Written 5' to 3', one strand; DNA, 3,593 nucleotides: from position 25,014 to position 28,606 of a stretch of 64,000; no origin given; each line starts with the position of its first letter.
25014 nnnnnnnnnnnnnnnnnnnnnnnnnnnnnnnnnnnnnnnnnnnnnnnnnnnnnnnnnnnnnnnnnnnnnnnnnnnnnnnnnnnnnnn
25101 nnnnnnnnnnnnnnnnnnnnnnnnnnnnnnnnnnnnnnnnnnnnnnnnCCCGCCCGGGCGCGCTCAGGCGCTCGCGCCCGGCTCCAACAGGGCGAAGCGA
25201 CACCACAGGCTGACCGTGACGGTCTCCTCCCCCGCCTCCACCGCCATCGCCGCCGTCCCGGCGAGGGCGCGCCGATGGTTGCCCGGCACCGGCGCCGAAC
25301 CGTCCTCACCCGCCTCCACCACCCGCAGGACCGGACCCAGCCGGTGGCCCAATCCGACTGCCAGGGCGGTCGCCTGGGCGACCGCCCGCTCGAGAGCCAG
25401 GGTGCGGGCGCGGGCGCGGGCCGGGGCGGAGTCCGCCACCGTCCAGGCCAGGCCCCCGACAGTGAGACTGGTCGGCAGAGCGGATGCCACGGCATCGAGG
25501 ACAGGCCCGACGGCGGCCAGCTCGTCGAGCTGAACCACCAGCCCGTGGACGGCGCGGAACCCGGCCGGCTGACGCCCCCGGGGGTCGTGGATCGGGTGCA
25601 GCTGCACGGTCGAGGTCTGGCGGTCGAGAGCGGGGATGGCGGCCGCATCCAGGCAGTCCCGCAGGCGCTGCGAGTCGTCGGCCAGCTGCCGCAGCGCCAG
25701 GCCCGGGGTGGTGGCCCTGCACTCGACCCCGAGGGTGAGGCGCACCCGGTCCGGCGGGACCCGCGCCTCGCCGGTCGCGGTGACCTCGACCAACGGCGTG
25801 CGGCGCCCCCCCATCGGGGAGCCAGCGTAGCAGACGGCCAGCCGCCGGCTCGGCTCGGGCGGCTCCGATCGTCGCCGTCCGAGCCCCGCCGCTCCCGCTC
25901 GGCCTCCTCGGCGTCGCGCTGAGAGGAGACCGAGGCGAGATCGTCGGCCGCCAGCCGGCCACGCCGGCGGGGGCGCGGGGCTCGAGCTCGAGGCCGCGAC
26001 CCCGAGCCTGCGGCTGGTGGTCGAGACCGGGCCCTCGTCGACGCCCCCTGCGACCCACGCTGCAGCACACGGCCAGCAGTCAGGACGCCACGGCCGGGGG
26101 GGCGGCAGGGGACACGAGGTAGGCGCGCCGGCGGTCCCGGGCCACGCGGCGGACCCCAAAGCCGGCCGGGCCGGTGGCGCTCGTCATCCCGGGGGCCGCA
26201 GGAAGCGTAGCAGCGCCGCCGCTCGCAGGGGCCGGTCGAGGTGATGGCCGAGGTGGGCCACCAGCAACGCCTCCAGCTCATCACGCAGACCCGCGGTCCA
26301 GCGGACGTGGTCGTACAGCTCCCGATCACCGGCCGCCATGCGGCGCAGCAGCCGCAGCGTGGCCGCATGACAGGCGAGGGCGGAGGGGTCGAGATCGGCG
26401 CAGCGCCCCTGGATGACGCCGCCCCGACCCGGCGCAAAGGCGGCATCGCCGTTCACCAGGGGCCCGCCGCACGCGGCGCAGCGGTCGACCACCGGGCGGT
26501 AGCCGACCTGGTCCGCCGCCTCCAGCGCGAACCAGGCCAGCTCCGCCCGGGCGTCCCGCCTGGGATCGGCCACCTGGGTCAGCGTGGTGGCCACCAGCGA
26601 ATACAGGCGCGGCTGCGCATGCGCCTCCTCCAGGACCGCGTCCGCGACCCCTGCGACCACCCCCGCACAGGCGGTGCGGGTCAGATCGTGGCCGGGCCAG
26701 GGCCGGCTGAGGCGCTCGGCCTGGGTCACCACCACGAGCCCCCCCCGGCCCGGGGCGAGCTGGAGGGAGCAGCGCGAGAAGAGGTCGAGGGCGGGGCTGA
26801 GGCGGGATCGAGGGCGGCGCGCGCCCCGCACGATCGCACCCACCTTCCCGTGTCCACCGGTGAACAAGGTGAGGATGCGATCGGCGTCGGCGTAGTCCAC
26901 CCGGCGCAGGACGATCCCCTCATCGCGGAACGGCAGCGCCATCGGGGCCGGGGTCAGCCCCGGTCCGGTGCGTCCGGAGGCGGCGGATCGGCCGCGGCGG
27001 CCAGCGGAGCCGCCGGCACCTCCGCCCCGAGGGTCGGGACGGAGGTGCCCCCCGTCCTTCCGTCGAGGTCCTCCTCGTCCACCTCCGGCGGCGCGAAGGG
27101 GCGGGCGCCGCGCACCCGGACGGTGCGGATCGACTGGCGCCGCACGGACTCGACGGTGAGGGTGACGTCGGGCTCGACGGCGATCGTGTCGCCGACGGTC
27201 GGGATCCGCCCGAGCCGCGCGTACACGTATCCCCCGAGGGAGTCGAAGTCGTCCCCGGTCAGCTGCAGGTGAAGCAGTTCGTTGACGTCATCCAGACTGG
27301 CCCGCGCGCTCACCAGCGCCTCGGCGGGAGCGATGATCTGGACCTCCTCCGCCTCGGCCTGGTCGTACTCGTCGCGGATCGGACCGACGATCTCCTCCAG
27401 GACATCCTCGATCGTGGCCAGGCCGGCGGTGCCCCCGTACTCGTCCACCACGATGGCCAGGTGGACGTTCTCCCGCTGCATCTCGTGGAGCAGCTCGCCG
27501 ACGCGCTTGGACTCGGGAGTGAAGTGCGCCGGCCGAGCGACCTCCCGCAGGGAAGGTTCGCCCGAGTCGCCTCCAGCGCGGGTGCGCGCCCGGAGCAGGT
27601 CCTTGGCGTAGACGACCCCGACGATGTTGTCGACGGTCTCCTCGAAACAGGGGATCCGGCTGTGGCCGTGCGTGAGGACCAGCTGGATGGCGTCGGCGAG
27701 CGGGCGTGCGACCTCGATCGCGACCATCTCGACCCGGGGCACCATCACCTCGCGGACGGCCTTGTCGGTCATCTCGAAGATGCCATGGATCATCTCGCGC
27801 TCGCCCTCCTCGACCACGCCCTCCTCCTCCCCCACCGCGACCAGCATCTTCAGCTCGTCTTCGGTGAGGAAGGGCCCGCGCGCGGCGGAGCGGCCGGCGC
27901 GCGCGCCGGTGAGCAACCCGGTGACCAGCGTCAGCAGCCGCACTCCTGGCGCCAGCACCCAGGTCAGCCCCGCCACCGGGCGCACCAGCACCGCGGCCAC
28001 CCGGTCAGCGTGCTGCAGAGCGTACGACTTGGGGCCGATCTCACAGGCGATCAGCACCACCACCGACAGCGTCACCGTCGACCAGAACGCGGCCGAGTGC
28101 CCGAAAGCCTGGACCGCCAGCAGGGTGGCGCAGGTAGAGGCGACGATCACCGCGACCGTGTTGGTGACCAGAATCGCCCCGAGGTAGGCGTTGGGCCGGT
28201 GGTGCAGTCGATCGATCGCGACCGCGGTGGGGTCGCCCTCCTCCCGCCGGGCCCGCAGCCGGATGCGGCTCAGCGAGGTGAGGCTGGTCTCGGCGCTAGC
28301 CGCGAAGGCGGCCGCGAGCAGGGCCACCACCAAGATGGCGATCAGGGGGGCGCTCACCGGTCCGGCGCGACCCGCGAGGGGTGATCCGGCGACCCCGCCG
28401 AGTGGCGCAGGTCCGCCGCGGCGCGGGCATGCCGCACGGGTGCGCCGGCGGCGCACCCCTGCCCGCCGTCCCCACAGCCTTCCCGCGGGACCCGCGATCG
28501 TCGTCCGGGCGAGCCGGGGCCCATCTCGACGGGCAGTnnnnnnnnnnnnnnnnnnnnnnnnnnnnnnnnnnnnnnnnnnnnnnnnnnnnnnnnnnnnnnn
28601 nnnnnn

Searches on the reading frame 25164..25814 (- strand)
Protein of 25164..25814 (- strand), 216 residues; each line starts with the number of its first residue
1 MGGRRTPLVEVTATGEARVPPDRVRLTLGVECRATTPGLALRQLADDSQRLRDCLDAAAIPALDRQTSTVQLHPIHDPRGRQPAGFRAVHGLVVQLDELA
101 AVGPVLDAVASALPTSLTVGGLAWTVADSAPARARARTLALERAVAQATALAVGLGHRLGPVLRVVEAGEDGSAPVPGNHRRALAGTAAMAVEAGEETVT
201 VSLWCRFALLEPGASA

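Call 57: search_protein_families(library=pfam, max_evalue=0.00001, proteins=[window:25164-25814:-])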
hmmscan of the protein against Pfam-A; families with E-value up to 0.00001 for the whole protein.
window:25164-25814:- (216 aa): 1 family
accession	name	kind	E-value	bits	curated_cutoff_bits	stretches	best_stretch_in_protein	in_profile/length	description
PF04402.19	SIMPL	-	2.8e-36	126.2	25.2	1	9-203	1-201/205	Protein of unknown function (DUF541)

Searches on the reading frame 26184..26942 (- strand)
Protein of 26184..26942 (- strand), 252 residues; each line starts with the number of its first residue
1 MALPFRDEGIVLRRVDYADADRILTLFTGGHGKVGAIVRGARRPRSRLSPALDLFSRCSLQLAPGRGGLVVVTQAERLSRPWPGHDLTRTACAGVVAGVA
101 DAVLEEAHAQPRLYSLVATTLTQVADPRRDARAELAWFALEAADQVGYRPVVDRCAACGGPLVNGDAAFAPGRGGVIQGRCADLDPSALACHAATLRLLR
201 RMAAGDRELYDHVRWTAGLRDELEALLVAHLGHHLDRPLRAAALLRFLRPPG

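Call 57: search_protein_families(library=pfam, max_evalue=0.00001, proteins=[window:26184-26942:-])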
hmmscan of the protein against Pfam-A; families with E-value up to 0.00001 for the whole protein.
window:26184-26942:- (252 aa): 2 families
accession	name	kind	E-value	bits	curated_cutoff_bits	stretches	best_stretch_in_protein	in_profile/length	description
PF02565.21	RecO_C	-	2.2e-26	92.9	22.1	1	85-240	2-154/157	Recombination protein O C terminal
PF11967.14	RecO_N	-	3.5e-20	72.3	27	1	4-76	3-75/80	Recombination protein O N terminal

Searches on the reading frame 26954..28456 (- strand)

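Call 57: search_protein_families(library=pfam, max_evalue=0.00001, proteins=[window:26954-28456:-])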
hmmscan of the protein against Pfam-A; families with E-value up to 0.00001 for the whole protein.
window:26954-28456:- (500 aa): 3 families
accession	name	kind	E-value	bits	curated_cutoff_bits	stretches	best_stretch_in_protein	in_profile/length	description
PF01595.25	CNNM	-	5.2e-43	147.2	28.4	1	41-219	2-181/181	Cyclin M transmembrane N-terminal domain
PF03471.22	CorC_HlyC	-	2.9e-19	69.3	27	1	376-449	4-78/81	Transporter associated domain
PF00571.33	CBS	-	1.7e-13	51.1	24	0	308-357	7-56/57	CBS domain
